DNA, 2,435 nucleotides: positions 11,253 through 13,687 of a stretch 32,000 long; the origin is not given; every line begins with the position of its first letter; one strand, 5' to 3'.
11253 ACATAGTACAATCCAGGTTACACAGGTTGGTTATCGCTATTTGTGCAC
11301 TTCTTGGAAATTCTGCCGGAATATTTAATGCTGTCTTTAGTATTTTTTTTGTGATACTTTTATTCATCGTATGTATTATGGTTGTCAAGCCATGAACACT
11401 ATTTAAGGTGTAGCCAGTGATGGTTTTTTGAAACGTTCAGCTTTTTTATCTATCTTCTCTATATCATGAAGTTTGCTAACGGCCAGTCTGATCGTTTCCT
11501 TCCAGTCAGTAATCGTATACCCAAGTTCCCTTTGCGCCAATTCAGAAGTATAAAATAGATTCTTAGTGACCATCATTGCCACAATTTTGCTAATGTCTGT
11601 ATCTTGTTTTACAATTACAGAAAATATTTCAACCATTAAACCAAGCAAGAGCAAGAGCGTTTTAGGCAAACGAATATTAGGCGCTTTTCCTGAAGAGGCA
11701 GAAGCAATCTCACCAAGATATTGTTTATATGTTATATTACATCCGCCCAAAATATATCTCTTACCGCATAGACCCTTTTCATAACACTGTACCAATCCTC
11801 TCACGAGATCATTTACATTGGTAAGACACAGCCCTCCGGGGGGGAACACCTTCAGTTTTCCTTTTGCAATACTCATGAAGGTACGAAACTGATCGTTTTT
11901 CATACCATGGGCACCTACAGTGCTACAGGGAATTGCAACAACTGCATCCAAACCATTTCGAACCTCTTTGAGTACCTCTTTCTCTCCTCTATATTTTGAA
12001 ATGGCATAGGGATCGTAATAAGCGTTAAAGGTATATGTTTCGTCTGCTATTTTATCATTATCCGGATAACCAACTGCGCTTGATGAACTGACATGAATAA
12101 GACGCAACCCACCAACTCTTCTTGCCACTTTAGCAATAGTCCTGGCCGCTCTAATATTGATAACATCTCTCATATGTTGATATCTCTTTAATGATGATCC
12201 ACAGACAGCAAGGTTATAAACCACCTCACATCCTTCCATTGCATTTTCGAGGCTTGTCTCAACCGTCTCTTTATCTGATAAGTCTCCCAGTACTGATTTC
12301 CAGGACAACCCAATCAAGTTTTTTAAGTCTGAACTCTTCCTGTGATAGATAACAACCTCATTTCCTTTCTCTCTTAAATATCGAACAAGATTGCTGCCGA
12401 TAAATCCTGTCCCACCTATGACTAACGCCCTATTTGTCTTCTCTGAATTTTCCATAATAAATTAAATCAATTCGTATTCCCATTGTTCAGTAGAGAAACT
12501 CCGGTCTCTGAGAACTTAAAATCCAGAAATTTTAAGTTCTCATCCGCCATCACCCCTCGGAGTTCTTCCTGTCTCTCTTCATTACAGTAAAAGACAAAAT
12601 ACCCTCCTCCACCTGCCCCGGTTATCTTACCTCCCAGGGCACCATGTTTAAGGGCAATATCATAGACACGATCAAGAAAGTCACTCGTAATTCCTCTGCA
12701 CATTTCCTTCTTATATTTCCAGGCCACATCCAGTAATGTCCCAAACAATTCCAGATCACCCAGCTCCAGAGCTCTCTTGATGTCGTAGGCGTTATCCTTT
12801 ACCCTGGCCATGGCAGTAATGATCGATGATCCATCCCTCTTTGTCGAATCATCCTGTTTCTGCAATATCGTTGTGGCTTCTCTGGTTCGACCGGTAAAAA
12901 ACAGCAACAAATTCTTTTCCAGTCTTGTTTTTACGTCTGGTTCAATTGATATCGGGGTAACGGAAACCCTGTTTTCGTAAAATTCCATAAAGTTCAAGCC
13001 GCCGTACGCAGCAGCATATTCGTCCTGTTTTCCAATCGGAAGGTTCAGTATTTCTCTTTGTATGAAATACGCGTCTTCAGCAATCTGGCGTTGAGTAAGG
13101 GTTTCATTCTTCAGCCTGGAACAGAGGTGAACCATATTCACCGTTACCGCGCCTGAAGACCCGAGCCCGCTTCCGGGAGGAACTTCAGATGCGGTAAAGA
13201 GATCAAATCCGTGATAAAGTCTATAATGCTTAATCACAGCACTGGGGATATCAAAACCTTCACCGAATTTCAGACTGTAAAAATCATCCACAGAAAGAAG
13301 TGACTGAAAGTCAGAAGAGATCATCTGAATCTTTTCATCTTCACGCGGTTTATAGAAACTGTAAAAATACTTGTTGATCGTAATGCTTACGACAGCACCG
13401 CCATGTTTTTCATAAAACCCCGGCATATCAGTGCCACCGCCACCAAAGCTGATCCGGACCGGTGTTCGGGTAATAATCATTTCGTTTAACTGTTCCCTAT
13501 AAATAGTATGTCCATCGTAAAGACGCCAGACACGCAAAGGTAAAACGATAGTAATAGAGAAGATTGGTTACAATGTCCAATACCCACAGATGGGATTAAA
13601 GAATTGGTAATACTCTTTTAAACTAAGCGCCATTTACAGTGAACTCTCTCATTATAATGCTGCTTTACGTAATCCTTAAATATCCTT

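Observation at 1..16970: Radical-SAM-dense sugar-activation and tailoring operon: the best candidate for an undescribed system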

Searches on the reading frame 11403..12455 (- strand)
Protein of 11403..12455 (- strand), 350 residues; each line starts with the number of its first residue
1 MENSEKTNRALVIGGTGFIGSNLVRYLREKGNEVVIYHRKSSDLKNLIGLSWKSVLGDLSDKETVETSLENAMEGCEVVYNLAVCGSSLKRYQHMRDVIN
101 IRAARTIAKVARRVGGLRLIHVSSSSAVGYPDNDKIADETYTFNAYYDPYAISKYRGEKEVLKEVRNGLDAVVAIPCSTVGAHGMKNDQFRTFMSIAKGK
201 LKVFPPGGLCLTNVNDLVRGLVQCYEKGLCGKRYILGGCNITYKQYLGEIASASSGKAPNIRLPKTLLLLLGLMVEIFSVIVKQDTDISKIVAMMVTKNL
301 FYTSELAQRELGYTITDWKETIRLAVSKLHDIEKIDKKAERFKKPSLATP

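Call 3: search_protein_families(library=pfam, proteins=[window:11403-12455:-])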
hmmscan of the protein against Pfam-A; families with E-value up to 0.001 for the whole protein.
window:11403-12455:- (350 aa): 7 families
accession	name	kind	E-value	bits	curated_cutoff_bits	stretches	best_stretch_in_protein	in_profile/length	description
PF01370.27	Epimerase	-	2.5e-26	93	20.9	1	10-236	1-239/240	NAD dependent epimerase/dehydratase family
PF16363.11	GDP_Man_Dehyd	-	4e-15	56.5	27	1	11-209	1-217/332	GDP-mannose 4,6 dehydratase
PF01073.25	3Beta_HSD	-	1.2e-12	48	22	1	11-164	1-160/280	3-beta hydroxysteroid dehydrogenase/isomerase family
PF13460.12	NAD_binding_10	-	5e-12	46.5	27.2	1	14-158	1-128/184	NAD(P)H-binding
PF04321.23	RmlD_sub_bind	-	2.1e-10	40.6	27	1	10-230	3-202/287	RmlD substrate binding domain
PF07993.18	NAD_binding_4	-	3.4e-09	36.7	20.1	1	14-181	3-209/258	Male sterility protein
PF05368.20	NmrA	-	1.7e-05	25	27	1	7-90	2-79/298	NmrA-like family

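Call 5: search_protein_families(library=ncbifam, proteins=[window:11403-12455:-], max_evalue=0.00001)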
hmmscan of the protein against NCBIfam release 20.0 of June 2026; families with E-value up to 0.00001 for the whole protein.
window:11403-12455:- (350 aa): 15 families
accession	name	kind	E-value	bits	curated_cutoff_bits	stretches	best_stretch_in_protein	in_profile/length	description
TIGR03466.1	HpnA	hypoth_equivalog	2.4e-56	191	367.65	1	9-330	2-322/327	hopanoid-associated sugar epimerase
NF052578.1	StrlDmthSdmBMthl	equivalog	2.9e-36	125.9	600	1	10-270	3-261/328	sterol demethylase protein SdmB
NF042422.1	oxyalk_red_OleD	equivalog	3e-17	63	580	1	10-314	3-312/329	2-alkyl-3-oxoalkanoate reductase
NF042423.1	oxyalk_red_Shew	equivalog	4.1e-17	62.2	580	1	4-176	5-171/331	2-alkyl-3-oxoalkanoate reductase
TIGR01181.1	dTDP_gluc_dehyt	equivalog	6.1e-11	42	365.1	1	10-239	2-245/321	dTDP-glucose 4,6-dehydratase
TIGR02197.1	heptose_epim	equivalog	6.7e-11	41.9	274.6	1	11-164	2-152/316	ADP-glyceromanno-heptose 6-epimerase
TIGR01179.1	galE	equivalog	1.6e-10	40.4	262.3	1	10-167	2-161/332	UDP-glucose 4-epimerase GalE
NF050030.1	thlkprotThyD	equivalog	1.3e-08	34.4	400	1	12-133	5-129/305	thylakoid membrane protein ThyD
TIGR01777.1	yfcH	hypoth_equivalog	4.1e-08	33.2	207.35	1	11-131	2-116/292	TIGR01777 family oxidoreductase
NF005539.0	PRK07201.1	equivalog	9.7e-08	31.2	549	1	11-164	4-164/657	SDR family oxidoreductase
TIGR01746.1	Thioester-redct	subfamily_domain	1.2e-07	31.3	213.35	0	73-179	86-195/371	thioester reductase domain-containing protein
TIGR01214.1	rmlD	equivalog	1.8e-07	30.6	224.05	1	10-220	2-192/285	dTDP-4-dehydrorhamnose reductase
TIGR04180.1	EDH_00030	hypoth_equivalog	2.6e-07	30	475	1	11-157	2-152/297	NAD-dependent 4,6-dehydratase LegB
NF058621.1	DiazavRedAvaA7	equivalog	2.8e-07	30.5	400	1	9-142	2-131/304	3-diazoavenalumate denitrifying reductase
NF043036.1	ErythonDh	equivalog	2.4e-06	27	325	1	10-140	3-141/321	D-erythronate dehydrogenase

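Call 60: search_solved_structures(query=window:11403-12455:-, max_evalue=1e-8, show_alignments=1)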
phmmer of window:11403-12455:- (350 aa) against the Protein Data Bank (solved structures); distinct sequences matched with E-value up to 1e-8: 2.
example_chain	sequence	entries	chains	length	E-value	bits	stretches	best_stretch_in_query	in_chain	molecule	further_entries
3wj7_A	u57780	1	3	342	1.1e-33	120.2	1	9-323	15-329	Putative oxidoreductase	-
2x4g_A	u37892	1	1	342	2.2e-15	60.1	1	11-314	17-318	NUCLEOSIDE-DIPHOSPHATE-SUGAR EPIMERASE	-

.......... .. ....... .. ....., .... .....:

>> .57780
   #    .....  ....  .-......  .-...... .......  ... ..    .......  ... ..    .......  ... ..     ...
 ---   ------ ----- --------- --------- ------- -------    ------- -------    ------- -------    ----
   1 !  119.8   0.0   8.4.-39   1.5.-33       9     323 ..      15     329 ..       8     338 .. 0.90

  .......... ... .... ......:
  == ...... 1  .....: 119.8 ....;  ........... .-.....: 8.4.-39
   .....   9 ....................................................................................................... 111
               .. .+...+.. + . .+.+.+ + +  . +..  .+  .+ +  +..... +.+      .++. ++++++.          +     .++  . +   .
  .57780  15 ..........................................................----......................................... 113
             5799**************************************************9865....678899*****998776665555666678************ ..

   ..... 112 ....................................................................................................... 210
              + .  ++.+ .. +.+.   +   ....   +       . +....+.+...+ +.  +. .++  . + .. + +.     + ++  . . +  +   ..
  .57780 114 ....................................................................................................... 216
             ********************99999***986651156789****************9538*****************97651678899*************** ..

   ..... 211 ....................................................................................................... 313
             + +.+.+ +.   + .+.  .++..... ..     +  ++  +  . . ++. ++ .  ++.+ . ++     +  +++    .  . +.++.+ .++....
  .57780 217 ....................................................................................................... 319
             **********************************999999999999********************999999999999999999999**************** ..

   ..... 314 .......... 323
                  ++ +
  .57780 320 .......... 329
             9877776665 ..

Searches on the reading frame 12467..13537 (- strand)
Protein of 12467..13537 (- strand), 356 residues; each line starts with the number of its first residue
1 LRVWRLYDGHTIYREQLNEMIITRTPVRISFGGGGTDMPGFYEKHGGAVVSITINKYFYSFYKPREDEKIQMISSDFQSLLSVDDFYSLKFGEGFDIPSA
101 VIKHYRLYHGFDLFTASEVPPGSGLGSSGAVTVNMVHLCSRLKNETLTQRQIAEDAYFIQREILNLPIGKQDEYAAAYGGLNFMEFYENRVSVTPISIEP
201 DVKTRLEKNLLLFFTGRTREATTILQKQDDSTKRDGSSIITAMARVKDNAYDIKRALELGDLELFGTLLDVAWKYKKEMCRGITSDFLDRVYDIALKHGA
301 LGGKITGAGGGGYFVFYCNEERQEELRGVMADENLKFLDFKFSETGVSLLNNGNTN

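Call 3: search_protein_families(library=pfam, proteins=[window:12467-13537:-])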
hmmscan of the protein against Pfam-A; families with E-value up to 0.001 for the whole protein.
window:12467-13537:- (356 aa): 2 families
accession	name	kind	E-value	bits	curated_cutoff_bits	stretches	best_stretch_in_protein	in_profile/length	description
PF00288.32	GHMP_kinases_N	-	1.1e-12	48.5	22.3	1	103-180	12-87/87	GHMP kinases N terminal domain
PF08544.19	GHMP_kinases_C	-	2e-11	44.6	21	1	255-329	3-78/85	GHMP kinases C terminal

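Call 5: search_protein_families(library=ncbifam, proteins=[window:12467-13537:-], max_evalue=0.00001)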
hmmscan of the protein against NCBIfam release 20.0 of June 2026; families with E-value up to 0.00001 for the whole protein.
window:12467-13537:- (356 aa): 12 families
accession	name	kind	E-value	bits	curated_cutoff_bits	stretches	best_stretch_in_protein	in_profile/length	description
NF049969.1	GlMnHpPKinHddA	equivalog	3.2e-64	217.5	600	1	20-347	2-333/338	D-glycero-D-manno-heptose 7-phosphate kinase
NF009948.0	PRK13412.1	equivalog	3.8e-25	87.8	721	1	18-346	607-968/974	bifunctional fucokinase/fucose-1-phosphate guanylyltransferase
TIGR00549.1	mevalon_kin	equivalog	4.8e-21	75.5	163.05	1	108-316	77-275/276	mevalonate kinase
NF003036.0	PRK03926.1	equivalog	2.4e-16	59.7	403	1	108-329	73-278/302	mevalonate kinase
NF003705.0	PRK05322.1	equivalog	4e-15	55.4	385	1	24-179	23-181/388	galactokinase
NF003006.0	PRK03817.1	equivalog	5.6e-14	51.9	443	1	225-334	225-329/352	galactokinase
TIGR00131.1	gal_kin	equivalog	2.9e-13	49.5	226.65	1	22-181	19-181/388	galactokinase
NF001816.0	PRK00555.1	equivalog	6.5e-11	41.8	509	1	223-326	234-332/363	galactokinase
NF003472.0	PRK05101.1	equivalog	7.7e-10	38.2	499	0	24-158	24-160/382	galactokinase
NF002288.1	PRK01212.1-4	equivalog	1.7e-09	37.2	194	1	101-332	67-280/303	homoserine kinase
TIGR00191.1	thrB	equivalog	2.5e-06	26.5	168.25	0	109-201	79-164/304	homoserine kinase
NF040957.1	Arch_PMK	equivalog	6e-06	26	500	0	123-341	92-308/316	phosphomevalonate kinase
